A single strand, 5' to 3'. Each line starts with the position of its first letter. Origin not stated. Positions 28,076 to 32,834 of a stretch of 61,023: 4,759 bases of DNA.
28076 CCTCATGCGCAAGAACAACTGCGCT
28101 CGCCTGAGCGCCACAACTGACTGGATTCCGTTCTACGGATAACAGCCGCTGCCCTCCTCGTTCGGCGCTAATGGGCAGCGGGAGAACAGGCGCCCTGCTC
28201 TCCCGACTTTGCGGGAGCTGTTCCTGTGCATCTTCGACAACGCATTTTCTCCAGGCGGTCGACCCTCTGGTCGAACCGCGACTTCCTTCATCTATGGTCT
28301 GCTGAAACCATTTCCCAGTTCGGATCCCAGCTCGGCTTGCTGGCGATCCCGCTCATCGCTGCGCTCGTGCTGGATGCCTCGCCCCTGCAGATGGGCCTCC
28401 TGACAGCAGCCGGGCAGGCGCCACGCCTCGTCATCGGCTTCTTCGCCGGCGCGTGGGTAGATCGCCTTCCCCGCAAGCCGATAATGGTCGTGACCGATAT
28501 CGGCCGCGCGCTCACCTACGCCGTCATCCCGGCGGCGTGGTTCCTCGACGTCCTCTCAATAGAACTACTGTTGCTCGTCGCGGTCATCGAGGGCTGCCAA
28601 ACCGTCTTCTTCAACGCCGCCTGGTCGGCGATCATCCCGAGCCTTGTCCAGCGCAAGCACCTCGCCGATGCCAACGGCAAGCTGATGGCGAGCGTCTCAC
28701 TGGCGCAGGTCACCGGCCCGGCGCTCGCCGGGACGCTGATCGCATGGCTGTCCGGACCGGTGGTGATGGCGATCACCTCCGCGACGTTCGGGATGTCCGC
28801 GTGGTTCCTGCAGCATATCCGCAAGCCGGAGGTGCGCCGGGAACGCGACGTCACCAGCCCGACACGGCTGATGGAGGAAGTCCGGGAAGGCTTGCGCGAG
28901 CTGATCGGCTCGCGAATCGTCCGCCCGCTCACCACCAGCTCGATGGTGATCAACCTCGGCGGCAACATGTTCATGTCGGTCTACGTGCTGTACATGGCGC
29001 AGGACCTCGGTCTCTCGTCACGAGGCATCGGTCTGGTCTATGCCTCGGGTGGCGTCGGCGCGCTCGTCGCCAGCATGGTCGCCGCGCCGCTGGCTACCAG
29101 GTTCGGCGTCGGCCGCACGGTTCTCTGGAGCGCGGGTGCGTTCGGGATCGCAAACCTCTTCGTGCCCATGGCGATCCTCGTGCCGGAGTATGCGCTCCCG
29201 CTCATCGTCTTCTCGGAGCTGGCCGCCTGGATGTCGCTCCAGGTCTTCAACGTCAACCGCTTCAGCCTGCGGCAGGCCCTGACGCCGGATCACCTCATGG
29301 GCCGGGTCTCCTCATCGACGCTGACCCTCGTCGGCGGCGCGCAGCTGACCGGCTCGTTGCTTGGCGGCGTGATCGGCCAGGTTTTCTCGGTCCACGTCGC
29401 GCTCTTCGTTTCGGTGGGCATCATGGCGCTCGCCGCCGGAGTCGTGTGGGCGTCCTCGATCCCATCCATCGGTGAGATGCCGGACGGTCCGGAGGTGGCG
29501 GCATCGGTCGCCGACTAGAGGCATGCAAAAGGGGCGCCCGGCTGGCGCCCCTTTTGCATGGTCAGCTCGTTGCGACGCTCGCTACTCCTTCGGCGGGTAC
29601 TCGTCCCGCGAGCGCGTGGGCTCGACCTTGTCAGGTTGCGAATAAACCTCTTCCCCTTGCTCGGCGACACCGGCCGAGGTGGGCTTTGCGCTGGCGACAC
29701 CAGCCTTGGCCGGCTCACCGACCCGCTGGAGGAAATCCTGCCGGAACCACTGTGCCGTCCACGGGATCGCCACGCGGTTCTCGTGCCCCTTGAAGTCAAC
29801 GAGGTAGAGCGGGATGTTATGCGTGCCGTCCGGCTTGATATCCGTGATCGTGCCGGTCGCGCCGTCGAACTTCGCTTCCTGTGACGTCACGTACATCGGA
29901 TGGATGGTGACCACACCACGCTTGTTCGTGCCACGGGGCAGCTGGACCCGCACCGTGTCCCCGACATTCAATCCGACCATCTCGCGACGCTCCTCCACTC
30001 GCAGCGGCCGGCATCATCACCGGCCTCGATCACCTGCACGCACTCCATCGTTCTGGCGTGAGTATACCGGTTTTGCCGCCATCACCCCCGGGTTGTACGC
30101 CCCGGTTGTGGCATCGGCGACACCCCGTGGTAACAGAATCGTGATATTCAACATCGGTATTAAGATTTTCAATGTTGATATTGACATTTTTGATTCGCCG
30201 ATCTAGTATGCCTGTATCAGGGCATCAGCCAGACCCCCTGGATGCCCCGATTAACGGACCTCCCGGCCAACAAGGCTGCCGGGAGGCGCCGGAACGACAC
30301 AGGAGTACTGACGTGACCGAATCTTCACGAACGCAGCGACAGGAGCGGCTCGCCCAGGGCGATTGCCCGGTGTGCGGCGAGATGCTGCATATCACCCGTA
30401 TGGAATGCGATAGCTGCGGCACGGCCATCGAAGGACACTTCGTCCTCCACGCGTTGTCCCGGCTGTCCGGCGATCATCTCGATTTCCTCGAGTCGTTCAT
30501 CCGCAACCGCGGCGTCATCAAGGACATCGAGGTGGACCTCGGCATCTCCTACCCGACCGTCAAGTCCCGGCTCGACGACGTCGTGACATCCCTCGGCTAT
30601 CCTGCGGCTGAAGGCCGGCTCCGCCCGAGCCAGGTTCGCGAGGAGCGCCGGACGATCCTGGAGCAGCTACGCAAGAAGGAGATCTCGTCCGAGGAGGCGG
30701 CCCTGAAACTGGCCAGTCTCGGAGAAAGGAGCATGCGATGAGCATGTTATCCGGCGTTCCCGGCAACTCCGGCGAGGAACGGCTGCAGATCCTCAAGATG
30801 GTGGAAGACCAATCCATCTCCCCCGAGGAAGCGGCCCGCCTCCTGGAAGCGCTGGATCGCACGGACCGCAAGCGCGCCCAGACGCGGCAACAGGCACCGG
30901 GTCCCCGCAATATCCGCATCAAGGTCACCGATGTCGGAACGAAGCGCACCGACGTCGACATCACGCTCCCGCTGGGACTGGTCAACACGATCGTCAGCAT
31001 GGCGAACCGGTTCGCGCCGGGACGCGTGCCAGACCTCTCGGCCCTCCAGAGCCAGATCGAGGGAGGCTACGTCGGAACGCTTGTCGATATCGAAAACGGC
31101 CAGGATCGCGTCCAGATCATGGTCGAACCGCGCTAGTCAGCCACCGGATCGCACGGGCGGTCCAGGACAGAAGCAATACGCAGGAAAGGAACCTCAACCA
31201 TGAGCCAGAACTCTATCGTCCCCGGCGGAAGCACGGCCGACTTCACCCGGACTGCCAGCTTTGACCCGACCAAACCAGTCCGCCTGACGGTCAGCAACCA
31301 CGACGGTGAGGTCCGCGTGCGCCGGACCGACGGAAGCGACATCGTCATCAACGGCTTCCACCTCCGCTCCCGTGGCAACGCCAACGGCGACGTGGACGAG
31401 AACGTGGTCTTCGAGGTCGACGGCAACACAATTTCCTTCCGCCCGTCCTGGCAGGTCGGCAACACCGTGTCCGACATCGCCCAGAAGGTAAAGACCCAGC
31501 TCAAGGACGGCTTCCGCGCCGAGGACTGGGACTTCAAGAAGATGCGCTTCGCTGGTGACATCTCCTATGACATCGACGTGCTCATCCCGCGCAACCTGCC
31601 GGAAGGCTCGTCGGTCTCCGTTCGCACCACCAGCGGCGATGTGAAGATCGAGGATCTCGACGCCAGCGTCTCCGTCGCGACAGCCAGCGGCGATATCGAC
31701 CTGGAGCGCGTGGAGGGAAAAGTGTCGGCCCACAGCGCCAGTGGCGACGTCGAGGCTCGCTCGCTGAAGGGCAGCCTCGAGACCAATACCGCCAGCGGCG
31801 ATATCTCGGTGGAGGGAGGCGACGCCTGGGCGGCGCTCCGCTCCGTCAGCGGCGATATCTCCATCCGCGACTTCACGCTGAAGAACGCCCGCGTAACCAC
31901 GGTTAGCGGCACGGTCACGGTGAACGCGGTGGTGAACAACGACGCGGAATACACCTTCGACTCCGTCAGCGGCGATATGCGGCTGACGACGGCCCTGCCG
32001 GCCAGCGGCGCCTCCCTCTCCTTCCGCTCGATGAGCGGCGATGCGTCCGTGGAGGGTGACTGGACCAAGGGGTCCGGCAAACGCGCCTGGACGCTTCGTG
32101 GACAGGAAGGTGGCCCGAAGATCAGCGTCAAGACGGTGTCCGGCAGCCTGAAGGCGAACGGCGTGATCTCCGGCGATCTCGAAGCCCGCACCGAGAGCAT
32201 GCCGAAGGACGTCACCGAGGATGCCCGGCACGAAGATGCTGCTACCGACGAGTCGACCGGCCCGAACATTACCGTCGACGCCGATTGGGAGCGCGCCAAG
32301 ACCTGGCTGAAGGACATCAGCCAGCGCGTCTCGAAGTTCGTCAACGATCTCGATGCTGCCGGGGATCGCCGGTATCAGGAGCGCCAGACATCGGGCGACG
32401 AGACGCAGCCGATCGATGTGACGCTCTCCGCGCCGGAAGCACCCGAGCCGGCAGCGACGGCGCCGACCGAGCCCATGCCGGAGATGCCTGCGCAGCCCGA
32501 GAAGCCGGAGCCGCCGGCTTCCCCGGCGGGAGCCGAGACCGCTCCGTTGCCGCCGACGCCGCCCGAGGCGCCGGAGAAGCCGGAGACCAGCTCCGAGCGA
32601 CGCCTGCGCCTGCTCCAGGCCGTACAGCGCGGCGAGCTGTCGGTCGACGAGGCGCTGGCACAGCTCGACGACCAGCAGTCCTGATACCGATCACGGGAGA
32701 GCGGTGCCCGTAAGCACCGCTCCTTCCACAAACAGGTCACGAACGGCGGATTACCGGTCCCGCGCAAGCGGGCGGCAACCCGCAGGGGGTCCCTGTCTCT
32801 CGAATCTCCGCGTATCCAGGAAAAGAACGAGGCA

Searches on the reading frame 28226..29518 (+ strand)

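Call 74: search_protein_families(library=pfam, proteins=[window:28226-29518:+], max_evalue=0.00001)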
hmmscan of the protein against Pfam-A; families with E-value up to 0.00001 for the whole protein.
window:28226-29518:+ (430 aa): 2 families
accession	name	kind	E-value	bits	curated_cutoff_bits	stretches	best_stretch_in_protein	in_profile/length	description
PF07690.21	MFS_1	-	2.2e-32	112.8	33.4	2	24-234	2-210/347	Major Facilitator Superfamily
PF05977.19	MFS_3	-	2.5e-31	109.2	27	1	17-416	9-399/524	Transmembrane secretion effector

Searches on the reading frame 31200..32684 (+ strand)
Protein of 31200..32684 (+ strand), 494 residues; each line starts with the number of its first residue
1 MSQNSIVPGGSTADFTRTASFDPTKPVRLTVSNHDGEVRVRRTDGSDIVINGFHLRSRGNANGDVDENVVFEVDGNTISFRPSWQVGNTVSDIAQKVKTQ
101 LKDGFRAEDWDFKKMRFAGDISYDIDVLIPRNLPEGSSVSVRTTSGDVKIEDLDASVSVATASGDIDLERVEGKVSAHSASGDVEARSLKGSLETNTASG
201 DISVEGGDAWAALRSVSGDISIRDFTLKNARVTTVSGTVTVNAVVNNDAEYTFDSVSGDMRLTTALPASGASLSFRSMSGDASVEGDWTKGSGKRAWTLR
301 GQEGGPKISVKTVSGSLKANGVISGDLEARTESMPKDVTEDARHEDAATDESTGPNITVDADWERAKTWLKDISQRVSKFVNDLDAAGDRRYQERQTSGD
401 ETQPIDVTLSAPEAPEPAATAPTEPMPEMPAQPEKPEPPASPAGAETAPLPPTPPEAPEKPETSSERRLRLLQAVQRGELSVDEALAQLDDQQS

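Call 74: search_protein_families(library=pfam, proteins=[window:31200-32684:+], max_evalue=0.00001)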
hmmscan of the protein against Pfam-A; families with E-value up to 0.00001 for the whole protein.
window:31200-32684:+ (494 aa): 1 family
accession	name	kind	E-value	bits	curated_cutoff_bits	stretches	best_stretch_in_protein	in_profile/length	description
PF13349.12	DUF4097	-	2.4e-20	73.4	22.9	2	193-317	120-244/247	Toastrack DUF4097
